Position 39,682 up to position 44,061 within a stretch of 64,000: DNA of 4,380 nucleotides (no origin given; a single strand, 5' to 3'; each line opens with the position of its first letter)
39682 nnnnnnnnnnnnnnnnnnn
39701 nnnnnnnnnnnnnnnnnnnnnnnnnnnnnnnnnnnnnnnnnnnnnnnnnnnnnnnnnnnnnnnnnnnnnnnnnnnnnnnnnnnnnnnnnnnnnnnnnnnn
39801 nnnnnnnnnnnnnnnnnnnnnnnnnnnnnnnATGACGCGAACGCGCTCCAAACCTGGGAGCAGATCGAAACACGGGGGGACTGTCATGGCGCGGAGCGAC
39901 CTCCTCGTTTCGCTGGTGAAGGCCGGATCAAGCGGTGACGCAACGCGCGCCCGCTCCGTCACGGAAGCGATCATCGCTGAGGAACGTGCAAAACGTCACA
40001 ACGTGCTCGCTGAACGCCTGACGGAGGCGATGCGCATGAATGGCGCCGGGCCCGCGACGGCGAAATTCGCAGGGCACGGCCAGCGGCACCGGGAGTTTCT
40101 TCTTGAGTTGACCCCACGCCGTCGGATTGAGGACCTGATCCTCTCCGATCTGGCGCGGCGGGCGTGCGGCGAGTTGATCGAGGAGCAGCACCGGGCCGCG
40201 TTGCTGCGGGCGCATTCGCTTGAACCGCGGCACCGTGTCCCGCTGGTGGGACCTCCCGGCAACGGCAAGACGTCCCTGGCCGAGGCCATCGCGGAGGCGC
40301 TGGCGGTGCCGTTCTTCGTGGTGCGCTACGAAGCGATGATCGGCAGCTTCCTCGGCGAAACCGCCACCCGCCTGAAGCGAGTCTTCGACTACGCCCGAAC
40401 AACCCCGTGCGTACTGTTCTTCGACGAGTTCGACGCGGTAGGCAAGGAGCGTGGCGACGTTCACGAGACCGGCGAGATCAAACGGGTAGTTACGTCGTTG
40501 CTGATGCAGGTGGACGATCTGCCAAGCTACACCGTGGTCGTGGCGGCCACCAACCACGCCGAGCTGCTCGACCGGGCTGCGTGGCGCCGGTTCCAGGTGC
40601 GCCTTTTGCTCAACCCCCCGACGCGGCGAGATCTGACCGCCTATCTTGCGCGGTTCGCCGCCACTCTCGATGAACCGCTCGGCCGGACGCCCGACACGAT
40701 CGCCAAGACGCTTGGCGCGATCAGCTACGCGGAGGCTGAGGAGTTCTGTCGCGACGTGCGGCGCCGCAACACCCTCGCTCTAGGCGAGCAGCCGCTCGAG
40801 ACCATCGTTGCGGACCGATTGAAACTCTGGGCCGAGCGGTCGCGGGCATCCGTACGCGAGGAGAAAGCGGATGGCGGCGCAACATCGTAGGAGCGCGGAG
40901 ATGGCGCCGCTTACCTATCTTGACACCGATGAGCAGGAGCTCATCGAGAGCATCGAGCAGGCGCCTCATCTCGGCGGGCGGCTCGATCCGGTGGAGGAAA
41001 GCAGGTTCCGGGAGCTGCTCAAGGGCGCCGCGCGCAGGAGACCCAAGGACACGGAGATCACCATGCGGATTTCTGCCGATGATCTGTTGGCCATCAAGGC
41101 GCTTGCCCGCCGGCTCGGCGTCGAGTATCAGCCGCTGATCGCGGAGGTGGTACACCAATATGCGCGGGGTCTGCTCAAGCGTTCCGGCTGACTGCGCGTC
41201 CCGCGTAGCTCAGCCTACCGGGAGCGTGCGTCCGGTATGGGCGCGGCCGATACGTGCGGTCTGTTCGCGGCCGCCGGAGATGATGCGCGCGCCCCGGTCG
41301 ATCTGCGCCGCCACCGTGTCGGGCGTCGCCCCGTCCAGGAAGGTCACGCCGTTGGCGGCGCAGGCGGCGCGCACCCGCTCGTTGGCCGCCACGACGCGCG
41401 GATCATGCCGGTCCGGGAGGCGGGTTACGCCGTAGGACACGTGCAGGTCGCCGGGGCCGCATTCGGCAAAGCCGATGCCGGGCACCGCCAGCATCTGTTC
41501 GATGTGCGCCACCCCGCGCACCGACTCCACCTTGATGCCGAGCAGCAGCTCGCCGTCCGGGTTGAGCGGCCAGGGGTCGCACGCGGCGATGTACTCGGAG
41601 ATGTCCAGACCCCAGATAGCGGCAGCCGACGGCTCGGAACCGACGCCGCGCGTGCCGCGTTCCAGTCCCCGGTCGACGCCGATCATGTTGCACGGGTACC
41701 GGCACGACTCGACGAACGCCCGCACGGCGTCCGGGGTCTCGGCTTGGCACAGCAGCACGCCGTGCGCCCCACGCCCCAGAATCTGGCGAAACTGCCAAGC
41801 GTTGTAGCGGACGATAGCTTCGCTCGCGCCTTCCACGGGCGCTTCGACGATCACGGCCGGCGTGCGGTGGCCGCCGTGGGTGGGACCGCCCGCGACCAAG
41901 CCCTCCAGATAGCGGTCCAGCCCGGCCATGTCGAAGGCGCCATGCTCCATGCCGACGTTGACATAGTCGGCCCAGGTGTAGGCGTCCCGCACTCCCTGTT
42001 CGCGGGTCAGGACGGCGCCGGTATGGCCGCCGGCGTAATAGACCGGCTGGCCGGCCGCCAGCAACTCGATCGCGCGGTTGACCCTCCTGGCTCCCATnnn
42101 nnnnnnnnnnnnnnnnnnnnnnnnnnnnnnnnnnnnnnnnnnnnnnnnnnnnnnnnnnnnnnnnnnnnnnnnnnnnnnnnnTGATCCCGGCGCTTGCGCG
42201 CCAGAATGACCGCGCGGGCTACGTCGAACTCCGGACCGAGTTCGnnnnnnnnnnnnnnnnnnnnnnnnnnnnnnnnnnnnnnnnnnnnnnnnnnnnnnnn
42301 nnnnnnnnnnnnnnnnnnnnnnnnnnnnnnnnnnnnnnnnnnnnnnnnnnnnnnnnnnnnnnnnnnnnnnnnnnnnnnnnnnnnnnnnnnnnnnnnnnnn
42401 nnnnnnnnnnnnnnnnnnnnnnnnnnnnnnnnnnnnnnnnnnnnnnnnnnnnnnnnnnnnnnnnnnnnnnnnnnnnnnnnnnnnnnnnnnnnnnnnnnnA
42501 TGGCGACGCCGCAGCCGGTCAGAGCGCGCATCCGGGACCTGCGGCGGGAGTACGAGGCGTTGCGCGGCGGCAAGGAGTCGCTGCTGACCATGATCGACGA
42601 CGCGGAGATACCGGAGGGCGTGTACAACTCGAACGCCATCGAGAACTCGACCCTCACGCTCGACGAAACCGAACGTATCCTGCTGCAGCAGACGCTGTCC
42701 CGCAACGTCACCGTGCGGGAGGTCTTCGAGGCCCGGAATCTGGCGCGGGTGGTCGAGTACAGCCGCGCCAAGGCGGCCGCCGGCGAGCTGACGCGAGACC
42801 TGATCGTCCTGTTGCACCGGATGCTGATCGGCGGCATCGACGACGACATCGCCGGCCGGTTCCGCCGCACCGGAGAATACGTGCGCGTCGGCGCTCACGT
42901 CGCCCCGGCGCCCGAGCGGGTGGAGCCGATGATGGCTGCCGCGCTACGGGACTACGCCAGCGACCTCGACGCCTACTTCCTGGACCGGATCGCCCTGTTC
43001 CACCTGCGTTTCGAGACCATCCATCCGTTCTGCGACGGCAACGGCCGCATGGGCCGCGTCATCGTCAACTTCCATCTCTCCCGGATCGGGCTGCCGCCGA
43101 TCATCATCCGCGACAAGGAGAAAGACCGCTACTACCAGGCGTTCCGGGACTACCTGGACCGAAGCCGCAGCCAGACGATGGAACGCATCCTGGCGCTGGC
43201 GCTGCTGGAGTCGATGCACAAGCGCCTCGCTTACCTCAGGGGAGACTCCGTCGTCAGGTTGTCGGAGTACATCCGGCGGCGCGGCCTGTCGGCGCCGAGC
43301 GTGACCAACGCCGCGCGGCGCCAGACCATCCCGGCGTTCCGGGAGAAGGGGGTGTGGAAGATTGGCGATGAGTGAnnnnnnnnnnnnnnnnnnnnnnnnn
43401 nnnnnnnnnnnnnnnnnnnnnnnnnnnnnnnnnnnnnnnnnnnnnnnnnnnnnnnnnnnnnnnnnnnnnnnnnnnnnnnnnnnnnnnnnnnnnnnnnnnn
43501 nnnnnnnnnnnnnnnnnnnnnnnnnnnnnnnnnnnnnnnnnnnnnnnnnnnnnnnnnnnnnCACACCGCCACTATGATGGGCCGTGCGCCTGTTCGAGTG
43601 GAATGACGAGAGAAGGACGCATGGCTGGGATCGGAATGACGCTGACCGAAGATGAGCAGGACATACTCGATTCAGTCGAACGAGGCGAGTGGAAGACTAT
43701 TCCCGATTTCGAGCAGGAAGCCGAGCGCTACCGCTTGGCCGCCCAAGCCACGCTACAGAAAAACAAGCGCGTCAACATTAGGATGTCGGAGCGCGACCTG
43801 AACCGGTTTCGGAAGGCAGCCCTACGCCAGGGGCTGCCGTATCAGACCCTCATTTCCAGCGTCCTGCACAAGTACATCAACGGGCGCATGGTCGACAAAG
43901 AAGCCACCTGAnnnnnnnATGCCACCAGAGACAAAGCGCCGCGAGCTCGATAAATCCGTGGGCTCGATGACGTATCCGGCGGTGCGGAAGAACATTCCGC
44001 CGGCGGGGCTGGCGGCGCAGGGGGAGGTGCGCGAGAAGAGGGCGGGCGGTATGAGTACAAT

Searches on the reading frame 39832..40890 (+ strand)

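Call 18: search_protein_families(library=pfam, proteins=[window:39832-40890:+], max_evalue=0.01)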
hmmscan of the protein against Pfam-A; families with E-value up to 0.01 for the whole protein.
window:39832-40890:+ (352 aa): 8 families
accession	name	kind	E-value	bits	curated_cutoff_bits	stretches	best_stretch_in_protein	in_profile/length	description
PF00004.35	AAA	-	5.6e-29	101.7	21.2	1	138-260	3-129/131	ATPase family associated with various cellular activities (AAA)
PF07728.20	AAA_5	-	3.4e-05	24.3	22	1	138-206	4-81/139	AAA domain (dynein-related subfamily)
PF13191.12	AAA_16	-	6.7e-05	23.9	32.6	0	118-159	10-50/167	AAA ATPase domain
PF05496.18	RuvB_N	-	0.00047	20.4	27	1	132-161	32-61/159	Holliday junction DNA helicase RuvB P-loop domain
PF20720.3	nSTAND3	-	0.00099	19.3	27.2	1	129-219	13-91/155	Novel STAND NTPase 3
PF01078.27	Mg_chelatase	-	0.004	17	20.3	0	132-157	21-46/207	Magnesium chelatase, subunit ChlI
PF05729.18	NACHT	-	0.0049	17.2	26.7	0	136-158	3-25/167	NACHT domain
PF13671.12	AAA_33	-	0.0093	16.7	27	0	138-182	4-46/143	AAA domain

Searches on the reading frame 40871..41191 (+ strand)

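Call 18: search_protein_families(library=pfam, proteins=[window:40871-41191:+], max_evalue=0.01)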
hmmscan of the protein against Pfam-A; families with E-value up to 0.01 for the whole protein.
window:40871-41191:+ (106 aa): 2 families
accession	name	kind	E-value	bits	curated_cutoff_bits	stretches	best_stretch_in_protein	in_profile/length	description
PF12441.14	CopG_antitoxin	-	3.5e-05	24.9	28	1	57-95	39-77/79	CopG antitoxin of type II toxin-antitoxin system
PF14384.12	BrnA_antitoxin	-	0.0039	18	26.1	1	45-97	16-67/68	BrnA antitoxin of type II toxin-antitoxin system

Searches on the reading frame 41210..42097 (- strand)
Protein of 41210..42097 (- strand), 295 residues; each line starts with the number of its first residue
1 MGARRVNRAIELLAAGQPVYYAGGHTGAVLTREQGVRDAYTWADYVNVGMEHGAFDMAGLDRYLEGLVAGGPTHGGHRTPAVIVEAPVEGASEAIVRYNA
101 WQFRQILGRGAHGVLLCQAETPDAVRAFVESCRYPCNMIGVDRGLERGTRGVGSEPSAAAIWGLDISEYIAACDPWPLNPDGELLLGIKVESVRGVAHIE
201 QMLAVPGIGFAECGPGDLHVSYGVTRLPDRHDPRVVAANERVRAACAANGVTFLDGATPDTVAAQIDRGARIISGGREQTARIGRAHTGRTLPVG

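Call 18: search_protein_families(library=pfam, proteins=[window:41210-42097:-], max_evalue=0.01)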
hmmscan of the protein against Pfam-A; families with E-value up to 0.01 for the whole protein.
window:41210-42097:- (295 aa): 1 family
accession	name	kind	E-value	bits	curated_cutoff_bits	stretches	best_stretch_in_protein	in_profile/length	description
PF03328.21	HpcH_HpaI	-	3.3e-13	49.9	25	1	92-276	60-212/221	HpcH/HpaI aldolase/citrate lyase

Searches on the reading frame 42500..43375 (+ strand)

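Call 18: search_protein_families(library=pfam, proteins=[window:42500-43375:+], max_evalue=0.01)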
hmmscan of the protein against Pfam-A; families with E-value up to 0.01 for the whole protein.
window:42500-43375:+ (291 aa): 1 family
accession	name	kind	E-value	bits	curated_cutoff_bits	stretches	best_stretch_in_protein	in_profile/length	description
PF02661.23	Fic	-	1.4e-19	71.2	24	1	97-193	2-93/93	Fic/DOC family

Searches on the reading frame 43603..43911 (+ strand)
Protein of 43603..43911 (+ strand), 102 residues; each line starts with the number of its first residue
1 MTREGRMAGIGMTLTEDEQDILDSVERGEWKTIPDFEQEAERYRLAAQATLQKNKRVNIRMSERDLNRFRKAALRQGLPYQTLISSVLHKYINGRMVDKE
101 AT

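Call 18: search_protein_families(library=pfam, proteins=[window:43603-43911:+], max_evalue=0.01)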
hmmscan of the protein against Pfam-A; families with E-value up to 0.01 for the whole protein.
window:43603-43911:+ (102 aa): 3 families
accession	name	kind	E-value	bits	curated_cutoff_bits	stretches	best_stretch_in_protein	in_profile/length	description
PF12441.14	CopG_antitoxin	-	1.9e-06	28.9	28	1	52-90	40-78/79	CopG antitoxin of type II toxin-antitoxin system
PF14384.12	BrnA_antitoxin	-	0.00017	22.4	26.1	1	38-92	16-68/68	BrnA antitoxin of type II toxin-antitoxin system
PF09274.16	ParG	-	0.0099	16.4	21.4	0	50-88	30-68/76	ParG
